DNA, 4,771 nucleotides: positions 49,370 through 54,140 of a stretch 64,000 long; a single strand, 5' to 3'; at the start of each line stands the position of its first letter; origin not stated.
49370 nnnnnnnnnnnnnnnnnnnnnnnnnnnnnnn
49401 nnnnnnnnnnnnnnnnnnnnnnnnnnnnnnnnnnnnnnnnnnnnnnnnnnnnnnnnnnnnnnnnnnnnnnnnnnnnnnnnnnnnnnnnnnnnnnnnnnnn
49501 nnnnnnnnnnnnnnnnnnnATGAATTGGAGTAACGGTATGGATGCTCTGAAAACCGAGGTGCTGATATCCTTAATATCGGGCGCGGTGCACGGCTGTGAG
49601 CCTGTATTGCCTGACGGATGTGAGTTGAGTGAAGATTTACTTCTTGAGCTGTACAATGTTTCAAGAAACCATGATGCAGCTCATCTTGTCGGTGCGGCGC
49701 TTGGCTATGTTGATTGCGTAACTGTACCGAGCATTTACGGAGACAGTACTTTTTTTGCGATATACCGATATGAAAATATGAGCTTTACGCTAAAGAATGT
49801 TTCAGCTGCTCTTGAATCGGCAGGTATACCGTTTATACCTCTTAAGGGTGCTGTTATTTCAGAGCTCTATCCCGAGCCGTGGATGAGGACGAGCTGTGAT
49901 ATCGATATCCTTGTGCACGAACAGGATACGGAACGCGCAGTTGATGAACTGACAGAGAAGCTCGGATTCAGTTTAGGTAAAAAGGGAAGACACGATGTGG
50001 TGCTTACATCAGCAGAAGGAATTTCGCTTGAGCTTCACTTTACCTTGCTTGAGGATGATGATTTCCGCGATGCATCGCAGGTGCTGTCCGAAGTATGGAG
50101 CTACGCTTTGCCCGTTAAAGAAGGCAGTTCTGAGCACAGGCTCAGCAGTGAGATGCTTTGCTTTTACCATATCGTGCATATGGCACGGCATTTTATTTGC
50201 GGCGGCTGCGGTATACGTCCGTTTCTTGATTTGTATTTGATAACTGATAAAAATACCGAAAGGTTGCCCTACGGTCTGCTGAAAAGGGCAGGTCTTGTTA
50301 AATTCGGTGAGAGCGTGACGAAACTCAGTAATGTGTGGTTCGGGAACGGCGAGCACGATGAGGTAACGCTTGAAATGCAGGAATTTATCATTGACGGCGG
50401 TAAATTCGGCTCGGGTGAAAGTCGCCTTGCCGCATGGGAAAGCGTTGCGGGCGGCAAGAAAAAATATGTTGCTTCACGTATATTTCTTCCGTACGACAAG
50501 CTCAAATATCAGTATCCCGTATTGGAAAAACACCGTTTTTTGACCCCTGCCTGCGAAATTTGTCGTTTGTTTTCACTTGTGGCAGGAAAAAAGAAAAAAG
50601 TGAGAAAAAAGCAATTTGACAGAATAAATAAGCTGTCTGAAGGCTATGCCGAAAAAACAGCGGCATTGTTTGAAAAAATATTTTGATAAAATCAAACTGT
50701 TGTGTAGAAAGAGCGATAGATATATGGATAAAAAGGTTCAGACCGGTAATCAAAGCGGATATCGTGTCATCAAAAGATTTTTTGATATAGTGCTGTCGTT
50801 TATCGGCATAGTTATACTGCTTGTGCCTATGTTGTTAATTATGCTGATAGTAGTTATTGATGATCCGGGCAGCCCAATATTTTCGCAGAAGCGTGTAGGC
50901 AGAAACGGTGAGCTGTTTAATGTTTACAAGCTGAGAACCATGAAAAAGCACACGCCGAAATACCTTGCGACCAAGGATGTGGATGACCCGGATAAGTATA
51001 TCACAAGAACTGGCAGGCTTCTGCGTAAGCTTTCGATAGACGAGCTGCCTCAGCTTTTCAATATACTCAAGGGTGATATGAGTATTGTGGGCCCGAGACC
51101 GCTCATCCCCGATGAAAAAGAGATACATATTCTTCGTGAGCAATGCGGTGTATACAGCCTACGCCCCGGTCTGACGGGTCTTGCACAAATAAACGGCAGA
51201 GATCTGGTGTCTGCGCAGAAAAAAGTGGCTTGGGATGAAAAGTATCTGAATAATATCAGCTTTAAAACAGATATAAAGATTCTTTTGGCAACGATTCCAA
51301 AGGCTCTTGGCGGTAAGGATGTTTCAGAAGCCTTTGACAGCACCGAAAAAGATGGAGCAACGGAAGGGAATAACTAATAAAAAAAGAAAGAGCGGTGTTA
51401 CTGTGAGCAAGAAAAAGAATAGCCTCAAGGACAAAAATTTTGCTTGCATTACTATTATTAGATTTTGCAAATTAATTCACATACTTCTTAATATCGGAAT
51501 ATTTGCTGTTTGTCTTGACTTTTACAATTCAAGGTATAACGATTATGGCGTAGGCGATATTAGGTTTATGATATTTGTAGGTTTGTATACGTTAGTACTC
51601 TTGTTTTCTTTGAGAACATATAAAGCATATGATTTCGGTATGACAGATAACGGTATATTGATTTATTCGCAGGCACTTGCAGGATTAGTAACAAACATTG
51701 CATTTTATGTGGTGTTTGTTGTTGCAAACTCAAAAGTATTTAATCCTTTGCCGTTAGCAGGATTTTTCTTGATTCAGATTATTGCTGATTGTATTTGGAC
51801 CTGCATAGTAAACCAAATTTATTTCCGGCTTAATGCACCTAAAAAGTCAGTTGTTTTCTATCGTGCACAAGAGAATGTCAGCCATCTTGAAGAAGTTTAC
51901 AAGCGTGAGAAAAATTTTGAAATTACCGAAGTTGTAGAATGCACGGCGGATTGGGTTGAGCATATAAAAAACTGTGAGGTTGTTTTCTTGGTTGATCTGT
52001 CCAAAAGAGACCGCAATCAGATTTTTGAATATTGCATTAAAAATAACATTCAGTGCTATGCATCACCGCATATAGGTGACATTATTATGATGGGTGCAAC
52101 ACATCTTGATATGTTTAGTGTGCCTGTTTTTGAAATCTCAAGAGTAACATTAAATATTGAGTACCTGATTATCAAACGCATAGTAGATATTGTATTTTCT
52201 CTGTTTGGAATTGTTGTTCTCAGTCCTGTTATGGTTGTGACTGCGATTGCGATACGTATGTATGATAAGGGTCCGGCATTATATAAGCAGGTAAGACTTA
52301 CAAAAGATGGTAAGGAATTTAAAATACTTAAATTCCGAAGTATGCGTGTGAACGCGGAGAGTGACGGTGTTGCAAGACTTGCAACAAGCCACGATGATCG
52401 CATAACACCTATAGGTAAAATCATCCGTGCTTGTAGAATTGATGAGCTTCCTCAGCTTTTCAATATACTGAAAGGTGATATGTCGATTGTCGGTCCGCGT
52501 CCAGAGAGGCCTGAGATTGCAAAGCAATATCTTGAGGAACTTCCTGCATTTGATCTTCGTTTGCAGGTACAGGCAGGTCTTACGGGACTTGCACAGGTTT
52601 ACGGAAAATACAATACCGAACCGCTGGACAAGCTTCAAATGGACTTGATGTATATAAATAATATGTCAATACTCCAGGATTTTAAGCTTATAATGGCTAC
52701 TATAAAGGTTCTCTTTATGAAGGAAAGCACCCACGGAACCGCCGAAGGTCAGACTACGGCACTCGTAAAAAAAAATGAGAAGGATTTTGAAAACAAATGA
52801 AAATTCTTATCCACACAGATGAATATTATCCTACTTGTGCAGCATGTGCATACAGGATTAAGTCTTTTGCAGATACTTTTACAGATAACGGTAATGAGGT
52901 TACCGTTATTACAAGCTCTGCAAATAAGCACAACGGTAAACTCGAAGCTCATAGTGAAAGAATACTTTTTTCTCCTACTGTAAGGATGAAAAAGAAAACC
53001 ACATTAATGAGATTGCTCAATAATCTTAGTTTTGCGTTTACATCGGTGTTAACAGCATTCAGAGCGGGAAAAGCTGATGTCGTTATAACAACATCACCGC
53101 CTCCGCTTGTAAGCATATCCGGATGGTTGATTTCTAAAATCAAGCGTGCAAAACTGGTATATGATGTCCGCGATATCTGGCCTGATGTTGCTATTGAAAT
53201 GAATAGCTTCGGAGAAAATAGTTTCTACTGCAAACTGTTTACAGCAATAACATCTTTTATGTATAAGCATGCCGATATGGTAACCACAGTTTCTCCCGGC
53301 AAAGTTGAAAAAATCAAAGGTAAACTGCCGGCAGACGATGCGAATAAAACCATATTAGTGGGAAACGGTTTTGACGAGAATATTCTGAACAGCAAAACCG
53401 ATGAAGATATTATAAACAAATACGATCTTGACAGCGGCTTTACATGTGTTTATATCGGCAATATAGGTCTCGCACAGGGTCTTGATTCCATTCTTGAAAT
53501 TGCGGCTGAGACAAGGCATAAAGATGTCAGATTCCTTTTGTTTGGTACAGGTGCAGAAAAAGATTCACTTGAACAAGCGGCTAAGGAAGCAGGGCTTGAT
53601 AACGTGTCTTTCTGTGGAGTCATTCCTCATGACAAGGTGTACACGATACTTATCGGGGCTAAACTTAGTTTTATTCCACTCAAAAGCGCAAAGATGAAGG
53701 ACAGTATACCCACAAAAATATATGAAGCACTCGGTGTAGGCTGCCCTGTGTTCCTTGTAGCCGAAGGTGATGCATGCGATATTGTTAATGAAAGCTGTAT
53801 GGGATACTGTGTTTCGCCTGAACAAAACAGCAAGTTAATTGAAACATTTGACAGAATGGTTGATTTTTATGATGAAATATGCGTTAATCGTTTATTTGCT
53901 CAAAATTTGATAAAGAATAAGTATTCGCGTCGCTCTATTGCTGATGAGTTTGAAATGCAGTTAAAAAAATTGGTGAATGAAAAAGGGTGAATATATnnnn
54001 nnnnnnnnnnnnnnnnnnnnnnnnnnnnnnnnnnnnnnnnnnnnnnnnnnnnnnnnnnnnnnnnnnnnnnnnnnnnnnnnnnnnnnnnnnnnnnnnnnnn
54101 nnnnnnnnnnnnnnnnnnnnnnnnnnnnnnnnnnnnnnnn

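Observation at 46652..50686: RiPP-like six-gene cassette heading the glycan-assembly operon of an EPS locus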

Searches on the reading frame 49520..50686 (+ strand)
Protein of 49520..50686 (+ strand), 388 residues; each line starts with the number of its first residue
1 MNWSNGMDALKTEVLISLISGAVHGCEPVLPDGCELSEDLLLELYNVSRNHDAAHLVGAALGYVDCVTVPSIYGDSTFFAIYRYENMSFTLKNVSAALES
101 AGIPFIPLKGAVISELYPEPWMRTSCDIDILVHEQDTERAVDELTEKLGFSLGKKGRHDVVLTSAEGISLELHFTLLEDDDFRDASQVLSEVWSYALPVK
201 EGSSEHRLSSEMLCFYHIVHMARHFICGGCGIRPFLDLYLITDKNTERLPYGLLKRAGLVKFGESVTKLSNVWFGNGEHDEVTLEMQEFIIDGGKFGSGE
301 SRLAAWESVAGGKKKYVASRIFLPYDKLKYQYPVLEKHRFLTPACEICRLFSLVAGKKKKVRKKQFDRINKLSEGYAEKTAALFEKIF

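Call 3: search_protein_families(library=pfam, proteins=[window:49520-50686:+], max_evalue=0.1)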
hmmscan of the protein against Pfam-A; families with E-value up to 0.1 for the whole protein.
window:49520-50686:+ (388 aa): 3 families
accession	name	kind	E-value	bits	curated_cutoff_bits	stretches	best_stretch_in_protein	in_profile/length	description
PF14907.12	NTP_transf_5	-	1.5e-36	126.6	31.2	1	76-272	45-246/249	Uncharacterised nucleotidyltransferase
PF09413.15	DUF2007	-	0.0071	16.9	25.7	0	88-140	10-58/66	Putative prokaryotic signal transducing protein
PF10706.15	Aminoglyc_resit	-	0.0073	16.9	21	1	93-189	4-99/149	Aminoglycoside-2''-adenylyltransferase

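Call 4: search_protein_families(library=ncbifam, proteins=[window:49520-50686:+], max_evalue=0.1)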
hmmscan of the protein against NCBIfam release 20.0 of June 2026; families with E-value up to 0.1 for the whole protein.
window:49520-50686:+ (388 aa): 0 families

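Call 88: search_protein_families(library=padloc, proteins=[window:49520-50686:+], max_evalue=0.001)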
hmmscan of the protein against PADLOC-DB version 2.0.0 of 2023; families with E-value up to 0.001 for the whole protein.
window:49520-50686:+ (388 aa): 0 families

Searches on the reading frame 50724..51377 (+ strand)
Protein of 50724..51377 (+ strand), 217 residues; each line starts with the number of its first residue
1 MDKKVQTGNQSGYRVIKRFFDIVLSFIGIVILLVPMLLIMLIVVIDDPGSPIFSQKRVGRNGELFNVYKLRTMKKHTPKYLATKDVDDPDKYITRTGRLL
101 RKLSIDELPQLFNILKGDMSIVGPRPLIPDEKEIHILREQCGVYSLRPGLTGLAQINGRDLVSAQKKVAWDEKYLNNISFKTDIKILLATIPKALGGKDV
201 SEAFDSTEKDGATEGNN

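Call 7: search_protein_families(library=pfam, proteins=[window:50724-51377:+], max_evalue=0.001)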
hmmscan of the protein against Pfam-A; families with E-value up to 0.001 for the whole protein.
window:50724-51377:+ (217 aa): 1 family
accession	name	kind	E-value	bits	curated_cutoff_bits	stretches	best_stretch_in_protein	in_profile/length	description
PF02397.22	Bac_transf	-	5.7e-58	195.8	27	1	17-195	1-178/179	Bacterial sugar transferase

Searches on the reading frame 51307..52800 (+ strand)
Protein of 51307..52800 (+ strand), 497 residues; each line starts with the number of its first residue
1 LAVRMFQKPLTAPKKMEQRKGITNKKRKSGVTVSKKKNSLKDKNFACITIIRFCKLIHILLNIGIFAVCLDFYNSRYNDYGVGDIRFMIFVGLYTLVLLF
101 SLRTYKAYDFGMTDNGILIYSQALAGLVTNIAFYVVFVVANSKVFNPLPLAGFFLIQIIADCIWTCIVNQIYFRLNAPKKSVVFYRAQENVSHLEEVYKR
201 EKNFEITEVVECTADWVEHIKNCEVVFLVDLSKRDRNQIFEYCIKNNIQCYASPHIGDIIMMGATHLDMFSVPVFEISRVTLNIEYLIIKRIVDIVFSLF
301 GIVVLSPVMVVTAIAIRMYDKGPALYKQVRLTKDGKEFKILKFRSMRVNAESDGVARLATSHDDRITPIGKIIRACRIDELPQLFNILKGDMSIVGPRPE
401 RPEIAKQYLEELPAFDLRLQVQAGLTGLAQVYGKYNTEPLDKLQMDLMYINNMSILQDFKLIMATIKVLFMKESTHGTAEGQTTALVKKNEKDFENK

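Call 7: search_protein_families(library=pfam, proteins=[window:51307-52800:+], max_evalue=0.001)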
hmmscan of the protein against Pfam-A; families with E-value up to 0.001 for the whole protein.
window:51307-52800:+ (497 aa): 1 family
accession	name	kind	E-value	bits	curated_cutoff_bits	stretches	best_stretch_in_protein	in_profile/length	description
PF02397.22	Bac_transf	-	3.7e-64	216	27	1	290-470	1-178/179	Bacterial sugar transferase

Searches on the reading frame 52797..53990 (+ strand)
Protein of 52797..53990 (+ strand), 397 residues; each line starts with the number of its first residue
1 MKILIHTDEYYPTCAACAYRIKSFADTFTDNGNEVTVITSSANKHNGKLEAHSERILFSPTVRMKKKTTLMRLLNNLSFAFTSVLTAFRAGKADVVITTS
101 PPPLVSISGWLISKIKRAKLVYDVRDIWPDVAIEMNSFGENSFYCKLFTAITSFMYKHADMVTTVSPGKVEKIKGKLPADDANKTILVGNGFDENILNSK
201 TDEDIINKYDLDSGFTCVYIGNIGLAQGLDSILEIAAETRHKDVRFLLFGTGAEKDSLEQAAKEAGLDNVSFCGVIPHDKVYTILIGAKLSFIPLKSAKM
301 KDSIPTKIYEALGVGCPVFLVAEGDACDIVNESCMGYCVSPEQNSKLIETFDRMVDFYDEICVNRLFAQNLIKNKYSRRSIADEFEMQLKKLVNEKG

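Call 8: search_protein_families(library=pfam, proteins=[window:52797-53990:+], max_evalue=0.001)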
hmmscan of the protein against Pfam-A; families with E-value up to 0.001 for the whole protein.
window:52797-53990:+ (397 aa): 4 families
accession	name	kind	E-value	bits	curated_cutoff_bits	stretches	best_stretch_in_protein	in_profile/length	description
PF00534.26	Glycos_transf_1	-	1.3e-16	61.1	26.4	1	213-355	14-156/172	Glycosyl transferases group 1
PF13692.12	Glyco_trans_1_4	-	2.5e-14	54.2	27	1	216-354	3-139/142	Glycosyl transferases group 1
PF13579.12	Glyco_trans_4_4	-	5.2e-08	33.8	29.7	1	22-190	8-157/158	Glycosyl transferase 4-like domain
PF13439.12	Glyco_transf_4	-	1.2e-06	29.1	28.5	1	21-193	8-167/170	Glycosyltransferase Family 4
